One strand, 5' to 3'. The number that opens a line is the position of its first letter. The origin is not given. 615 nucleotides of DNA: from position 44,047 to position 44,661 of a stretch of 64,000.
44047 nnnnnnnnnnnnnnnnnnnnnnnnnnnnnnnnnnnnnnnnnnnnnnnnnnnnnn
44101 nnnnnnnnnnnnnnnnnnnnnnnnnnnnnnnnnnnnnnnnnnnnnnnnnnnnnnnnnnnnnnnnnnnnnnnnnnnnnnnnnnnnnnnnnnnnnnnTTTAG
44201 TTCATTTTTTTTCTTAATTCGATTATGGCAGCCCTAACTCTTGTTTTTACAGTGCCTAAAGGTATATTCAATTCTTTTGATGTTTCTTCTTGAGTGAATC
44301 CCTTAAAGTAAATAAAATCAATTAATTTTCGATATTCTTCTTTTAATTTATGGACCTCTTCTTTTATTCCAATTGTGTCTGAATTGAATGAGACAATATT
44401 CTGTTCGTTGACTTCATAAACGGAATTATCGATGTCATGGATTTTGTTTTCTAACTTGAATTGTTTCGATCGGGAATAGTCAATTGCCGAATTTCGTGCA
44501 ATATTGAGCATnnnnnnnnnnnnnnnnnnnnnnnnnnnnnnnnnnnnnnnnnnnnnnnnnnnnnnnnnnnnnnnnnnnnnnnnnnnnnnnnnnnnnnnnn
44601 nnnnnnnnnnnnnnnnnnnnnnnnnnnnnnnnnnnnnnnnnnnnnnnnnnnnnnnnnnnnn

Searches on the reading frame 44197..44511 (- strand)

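Call 16: search_protein_families(library=pfam, proteins=[window:44197-44511:-], max_evalue=0.001)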
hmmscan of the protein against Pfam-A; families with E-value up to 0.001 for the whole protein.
window:44197-44511:- (104 aa): 3 families
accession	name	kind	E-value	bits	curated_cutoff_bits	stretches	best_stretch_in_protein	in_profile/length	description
PF08281.18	Sigma70_r4_2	-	9.5e-10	38.4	25.7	1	52-95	7-50/54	Sigma-70, region 4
PF04545.22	Sigma70_r4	-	6.7e-09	35.6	24.1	1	54-101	3-50/50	Sigma-70, region 4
PF07638.17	Sigma70_ECF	-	0.0002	21.8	21.1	1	51-97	131-177/185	ECF sigma factor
